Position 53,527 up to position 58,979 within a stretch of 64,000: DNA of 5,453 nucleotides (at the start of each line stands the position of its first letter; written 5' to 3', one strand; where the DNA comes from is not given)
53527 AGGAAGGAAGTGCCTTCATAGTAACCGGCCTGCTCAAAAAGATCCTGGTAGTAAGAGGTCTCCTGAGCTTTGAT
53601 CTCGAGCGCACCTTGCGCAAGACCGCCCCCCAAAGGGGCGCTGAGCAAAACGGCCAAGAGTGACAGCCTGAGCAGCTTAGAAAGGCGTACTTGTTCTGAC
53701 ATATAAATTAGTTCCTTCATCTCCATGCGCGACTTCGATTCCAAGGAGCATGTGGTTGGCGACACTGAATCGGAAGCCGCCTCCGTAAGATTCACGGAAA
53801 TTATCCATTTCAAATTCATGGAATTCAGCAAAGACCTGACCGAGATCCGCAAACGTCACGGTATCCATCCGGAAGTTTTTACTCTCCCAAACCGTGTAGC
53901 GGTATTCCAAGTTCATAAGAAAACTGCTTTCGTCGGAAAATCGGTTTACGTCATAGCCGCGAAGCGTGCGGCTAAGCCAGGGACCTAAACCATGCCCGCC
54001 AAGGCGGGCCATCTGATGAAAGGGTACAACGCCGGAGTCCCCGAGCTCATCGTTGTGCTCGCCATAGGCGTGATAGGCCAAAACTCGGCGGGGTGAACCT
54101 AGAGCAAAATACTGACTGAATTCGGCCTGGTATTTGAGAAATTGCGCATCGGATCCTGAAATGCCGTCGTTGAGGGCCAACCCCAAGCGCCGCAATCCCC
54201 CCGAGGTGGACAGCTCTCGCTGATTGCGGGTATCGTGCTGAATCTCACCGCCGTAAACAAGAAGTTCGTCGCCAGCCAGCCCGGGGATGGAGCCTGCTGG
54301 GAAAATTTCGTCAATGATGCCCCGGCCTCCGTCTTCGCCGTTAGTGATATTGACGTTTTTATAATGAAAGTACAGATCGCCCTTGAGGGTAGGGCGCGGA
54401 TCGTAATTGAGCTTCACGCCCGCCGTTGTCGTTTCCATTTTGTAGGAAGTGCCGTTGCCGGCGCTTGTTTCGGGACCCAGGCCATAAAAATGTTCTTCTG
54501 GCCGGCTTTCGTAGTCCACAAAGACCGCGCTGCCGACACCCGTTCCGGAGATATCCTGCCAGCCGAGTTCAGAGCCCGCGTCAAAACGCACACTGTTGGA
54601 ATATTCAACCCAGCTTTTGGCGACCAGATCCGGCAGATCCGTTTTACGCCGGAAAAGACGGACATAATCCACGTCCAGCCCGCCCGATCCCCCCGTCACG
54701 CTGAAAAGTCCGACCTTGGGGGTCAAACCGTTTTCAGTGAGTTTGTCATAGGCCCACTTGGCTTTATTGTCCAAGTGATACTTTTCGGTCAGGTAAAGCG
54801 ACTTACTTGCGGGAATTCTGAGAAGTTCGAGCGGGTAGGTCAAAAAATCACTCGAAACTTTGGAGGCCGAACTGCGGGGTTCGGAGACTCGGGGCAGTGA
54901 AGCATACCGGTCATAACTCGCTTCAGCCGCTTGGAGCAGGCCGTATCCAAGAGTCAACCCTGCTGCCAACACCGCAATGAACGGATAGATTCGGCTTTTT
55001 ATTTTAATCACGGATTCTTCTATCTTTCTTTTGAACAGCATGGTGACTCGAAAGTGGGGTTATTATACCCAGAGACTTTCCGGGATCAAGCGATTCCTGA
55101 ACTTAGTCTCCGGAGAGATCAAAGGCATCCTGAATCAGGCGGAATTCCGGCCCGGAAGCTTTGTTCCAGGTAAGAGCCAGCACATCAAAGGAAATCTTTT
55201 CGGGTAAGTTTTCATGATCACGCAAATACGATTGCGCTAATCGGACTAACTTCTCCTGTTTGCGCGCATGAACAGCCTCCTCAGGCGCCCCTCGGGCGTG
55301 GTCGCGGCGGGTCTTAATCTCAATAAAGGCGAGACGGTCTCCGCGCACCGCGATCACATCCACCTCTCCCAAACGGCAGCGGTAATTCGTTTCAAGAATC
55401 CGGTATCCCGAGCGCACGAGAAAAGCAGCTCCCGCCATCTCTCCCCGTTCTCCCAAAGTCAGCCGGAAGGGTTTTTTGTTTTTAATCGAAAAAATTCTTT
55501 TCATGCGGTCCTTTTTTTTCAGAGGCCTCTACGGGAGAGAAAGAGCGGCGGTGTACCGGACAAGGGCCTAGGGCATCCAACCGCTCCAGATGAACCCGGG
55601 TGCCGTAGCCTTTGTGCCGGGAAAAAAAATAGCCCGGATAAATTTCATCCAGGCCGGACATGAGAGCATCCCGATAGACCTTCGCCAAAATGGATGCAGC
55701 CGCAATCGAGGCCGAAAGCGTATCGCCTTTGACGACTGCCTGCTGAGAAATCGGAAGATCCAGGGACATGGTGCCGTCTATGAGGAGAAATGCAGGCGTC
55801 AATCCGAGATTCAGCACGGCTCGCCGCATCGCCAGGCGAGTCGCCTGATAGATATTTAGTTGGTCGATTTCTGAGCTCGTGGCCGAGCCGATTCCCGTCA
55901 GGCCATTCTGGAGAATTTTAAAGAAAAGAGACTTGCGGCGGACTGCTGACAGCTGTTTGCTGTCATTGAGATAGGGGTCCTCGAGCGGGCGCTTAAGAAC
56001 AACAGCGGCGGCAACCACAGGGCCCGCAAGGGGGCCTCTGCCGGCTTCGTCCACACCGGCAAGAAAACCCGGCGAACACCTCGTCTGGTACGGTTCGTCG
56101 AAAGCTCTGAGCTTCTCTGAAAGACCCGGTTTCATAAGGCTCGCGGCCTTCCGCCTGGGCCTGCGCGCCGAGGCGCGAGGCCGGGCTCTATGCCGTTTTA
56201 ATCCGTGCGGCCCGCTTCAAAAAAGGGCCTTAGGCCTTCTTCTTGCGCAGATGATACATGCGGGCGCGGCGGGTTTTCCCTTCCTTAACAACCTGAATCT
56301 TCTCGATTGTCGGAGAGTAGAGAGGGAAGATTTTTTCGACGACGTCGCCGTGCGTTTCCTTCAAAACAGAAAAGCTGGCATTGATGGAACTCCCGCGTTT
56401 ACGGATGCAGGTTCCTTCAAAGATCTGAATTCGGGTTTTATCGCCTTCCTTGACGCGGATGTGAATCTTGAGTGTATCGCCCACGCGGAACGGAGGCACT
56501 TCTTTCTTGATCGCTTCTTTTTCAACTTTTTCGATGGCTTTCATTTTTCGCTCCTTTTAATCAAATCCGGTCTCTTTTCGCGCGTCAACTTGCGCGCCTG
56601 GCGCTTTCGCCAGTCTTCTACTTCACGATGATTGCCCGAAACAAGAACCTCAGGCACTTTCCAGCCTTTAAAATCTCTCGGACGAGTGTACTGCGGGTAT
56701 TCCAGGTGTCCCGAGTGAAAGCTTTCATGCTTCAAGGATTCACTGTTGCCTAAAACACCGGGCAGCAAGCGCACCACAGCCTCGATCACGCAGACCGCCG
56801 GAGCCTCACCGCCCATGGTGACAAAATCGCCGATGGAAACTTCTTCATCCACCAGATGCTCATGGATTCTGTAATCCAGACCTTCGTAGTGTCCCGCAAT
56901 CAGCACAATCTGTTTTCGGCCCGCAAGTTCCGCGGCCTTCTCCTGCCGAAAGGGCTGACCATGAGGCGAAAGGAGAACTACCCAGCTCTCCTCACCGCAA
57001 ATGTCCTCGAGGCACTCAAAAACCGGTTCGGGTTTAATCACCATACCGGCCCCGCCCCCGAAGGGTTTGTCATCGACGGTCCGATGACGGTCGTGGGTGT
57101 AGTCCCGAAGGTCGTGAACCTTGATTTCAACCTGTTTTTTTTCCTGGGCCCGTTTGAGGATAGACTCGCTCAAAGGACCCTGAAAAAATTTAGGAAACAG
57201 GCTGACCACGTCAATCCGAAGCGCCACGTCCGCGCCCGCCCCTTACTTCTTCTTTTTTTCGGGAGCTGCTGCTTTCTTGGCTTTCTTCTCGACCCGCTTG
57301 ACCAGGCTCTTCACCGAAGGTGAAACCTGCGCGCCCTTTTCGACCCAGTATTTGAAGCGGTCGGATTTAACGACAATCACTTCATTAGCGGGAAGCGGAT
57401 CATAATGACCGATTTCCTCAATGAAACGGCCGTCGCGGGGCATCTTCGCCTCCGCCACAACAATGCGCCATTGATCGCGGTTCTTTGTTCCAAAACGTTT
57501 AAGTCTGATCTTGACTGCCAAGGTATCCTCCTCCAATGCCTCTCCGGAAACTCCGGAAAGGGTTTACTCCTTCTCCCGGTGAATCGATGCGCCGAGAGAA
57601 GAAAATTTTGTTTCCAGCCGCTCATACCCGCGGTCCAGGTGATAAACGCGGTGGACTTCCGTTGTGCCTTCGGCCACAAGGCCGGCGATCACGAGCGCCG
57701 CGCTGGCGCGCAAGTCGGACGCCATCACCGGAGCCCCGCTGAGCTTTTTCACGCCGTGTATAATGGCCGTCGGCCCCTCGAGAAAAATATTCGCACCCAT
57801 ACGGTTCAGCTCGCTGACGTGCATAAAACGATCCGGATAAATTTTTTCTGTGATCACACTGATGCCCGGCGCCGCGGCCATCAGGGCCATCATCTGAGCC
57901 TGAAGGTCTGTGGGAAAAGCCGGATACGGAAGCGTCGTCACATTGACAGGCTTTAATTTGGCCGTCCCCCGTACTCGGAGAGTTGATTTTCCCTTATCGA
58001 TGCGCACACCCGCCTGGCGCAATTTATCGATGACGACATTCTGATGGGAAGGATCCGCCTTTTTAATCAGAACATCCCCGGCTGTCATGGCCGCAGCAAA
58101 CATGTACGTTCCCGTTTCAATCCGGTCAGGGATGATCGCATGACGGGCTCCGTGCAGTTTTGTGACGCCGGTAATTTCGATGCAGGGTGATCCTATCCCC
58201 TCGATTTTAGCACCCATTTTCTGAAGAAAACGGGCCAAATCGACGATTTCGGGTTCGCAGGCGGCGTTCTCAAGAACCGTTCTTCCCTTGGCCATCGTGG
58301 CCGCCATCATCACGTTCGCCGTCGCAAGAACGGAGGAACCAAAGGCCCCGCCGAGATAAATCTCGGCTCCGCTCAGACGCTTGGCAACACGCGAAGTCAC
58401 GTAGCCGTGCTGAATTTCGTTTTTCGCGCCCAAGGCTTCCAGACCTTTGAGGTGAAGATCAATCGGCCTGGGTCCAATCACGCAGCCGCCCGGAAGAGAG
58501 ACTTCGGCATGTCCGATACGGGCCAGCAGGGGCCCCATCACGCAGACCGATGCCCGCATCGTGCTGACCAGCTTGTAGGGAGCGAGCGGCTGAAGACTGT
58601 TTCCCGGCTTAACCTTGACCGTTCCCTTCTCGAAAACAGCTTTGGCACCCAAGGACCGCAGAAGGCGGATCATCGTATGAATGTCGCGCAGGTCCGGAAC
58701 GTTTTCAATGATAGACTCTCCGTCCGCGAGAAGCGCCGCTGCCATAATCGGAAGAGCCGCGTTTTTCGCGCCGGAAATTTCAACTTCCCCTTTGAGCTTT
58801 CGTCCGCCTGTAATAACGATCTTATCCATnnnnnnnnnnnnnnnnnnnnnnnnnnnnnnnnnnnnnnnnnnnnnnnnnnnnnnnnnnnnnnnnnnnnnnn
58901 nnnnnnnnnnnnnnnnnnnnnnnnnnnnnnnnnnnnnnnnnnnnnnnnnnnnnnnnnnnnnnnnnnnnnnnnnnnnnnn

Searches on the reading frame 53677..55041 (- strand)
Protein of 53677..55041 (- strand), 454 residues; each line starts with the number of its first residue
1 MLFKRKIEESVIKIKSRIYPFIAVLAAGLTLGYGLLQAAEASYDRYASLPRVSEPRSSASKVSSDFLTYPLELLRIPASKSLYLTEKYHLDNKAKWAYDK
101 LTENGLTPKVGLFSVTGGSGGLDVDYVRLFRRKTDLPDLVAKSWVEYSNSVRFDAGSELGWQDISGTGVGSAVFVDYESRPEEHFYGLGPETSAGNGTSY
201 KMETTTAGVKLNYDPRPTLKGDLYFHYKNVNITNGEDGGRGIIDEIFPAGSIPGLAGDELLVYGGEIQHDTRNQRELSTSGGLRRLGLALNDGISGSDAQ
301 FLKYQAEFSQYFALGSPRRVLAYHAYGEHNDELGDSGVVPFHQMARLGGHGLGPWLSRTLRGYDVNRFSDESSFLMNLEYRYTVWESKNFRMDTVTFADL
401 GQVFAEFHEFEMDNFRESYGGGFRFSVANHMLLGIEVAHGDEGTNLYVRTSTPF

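Call 17: search_protein_families(library=pfam, proteins=[window:53677-55041:-], max_evalue=0.0001)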
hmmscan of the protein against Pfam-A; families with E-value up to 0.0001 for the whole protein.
window:53677-55041:- (454 aa): 1 family
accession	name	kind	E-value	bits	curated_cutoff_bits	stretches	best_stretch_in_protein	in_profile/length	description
PF01103.29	Omp85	-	7.5e-18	65.6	24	1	179-425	46-291/325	Omp85 superfamily domain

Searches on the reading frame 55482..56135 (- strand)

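Call 17: search_protein_families(library=pfam, proteins=[window:55482-56135:-], max_evalue=0.0001)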
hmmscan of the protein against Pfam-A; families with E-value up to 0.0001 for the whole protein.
window:55482-56135:- (217 aa): 1 family
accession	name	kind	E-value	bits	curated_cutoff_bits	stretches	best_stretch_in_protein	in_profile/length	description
PF01351.25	RNase_HII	-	4e-34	118.7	25.8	1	26-201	1-198/199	Ribonuclease HII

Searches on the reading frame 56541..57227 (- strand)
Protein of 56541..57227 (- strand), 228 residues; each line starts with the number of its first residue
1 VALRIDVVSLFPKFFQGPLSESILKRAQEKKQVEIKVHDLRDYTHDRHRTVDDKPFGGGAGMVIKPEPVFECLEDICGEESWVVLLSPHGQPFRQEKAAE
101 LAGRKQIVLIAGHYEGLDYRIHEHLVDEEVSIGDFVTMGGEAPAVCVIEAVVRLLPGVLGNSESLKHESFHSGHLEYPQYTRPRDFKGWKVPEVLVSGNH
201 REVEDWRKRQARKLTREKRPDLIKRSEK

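Call 17: search_protein_families(library=pfam, proteins=[window:56541-57227:-], max_evalue=0.0001)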
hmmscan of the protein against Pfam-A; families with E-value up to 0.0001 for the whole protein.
window:56541-57227:- (228 aa): 1 family
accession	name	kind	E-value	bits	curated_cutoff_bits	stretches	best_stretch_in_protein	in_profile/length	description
PF01746.26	tRNA_m1G_MT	-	6.8e-65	218.9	27.3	1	25-220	2-195/195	tRNA (Guanine-1)-methyltransferase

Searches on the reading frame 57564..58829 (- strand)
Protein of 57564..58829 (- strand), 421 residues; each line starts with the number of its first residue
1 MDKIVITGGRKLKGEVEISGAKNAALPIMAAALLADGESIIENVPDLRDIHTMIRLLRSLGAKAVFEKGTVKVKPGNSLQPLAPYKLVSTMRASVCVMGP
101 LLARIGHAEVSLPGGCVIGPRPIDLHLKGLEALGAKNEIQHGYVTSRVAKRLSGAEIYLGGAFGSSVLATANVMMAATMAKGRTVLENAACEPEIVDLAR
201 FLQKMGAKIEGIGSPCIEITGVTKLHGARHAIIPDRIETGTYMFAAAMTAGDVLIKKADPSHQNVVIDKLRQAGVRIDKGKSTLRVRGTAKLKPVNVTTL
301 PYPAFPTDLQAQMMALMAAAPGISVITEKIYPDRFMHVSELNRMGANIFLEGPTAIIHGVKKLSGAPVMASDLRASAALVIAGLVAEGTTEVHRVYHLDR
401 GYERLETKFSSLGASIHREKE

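Call 17: search_protein_families(library=pfam, proteins=[window:57564-58829:-], max_evalue=0.0001)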
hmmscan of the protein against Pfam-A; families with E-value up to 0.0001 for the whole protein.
window:57564-58829:- (421 aa): 1 family
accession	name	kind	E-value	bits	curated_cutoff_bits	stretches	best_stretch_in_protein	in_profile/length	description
PF00275.25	EPSP_synthase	-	1.4e-113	380.3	22.8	1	7-408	2-416/417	EPSP synthase (3-phosphoshikimate 1-carboxyvinyltransferase)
